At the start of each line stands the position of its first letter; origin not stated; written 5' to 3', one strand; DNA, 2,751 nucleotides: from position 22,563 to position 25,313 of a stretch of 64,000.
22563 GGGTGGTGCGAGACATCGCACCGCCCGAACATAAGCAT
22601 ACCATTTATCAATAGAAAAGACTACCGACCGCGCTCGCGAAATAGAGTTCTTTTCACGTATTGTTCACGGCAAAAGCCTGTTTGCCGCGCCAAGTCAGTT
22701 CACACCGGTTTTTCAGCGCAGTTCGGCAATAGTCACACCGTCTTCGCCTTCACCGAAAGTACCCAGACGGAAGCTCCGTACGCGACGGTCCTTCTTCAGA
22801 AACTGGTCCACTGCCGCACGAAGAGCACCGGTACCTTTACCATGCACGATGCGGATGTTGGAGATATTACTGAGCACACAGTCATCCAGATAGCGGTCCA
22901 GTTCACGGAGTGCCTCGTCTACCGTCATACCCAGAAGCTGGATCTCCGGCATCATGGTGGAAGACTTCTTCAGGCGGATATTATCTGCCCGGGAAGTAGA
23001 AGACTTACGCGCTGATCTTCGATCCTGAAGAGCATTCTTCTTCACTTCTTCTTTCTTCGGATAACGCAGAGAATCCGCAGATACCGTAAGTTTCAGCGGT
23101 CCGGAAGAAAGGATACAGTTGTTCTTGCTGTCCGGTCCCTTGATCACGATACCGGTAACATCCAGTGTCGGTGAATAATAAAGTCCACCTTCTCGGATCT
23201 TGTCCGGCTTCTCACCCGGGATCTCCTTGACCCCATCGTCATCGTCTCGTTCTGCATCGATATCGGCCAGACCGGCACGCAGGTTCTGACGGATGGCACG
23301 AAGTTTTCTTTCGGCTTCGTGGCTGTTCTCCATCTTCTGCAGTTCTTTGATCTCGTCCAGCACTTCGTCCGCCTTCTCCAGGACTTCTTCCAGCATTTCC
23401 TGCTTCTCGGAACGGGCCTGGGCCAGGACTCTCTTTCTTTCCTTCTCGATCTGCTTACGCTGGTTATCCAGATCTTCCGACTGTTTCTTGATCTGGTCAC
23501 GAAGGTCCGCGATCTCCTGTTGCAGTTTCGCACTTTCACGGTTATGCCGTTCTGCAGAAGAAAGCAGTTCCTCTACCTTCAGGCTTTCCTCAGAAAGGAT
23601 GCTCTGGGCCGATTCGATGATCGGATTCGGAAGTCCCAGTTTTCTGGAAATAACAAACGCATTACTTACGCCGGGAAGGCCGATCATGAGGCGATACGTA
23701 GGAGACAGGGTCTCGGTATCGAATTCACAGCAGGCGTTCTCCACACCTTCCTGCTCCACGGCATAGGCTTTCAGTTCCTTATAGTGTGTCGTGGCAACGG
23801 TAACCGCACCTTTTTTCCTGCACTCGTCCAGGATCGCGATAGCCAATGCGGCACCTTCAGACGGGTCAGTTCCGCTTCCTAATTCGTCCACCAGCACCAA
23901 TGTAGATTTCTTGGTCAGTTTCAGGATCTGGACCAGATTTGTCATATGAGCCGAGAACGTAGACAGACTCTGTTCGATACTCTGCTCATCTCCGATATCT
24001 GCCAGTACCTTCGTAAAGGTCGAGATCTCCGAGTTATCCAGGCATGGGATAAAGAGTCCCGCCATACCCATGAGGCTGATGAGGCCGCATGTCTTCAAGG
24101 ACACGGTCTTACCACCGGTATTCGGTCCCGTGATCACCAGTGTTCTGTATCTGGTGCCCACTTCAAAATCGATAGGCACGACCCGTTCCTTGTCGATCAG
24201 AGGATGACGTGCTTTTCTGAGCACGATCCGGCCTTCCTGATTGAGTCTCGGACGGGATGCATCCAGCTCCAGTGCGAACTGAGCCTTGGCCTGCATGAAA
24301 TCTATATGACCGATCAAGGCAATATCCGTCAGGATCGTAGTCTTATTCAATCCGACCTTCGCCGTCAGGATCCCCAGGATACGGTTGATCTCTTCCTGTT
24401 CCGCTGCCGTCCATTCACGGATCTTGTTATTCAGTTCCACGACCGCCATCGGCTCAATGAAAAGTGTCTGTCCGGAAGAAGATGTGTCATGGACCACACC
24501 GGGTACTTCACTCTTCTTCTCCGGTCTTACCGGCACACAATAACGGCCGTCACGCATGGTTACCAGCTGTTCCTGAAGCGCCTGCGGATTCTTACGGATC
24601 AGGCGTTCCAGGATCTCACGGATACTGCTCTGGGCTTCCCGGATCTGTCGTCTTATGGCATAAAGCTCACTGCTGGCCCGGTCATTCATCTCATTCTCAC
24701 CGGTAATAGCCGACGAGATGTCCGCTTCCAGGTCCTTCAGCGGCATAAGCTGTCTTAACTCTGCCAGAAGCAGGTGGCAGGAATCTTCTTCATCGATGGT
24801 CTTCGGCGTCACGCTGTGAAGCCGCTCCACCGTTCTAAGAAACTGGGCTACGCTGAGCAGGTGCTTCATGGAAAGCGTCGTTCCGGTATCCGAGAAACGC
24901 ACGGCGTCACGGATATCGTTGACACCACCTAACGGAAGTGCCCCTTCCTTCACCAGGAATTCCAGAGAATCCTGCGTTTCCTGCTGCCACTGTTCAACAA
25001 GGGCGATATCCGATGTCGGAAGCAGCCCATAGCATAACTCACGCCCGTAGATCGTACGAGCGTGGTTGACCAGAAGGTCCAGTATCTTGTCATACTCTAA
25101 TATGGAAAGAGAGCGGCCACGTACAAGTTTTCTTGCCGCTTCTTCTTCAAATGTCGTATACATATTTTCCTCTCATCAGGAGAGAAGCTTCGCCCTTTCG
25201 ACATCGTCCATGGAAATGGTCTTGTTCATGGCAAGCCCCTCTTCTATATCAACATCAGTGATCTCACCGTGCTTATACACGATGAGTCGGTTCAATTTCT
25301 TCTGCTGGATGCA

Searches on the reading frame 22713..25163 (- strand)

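Call 63: search_protein_families(library=pfam, proteins=[window:22713-25163:-], max_evalue=0.00001)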
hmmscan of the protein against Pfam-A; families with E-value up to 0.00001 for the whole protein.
window:22713-25163:- (816 aa): 2 families
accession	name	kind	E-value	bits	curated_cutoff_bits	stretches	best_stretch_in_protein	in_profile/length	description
PF00488.27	MutS_V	-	4.2e-33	115.3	30.2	1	342-524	1-185/188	MutS domain V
PF01713.27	Smr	-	4.9e-25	87.9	25.7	1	741-816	1-77/77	Smr domain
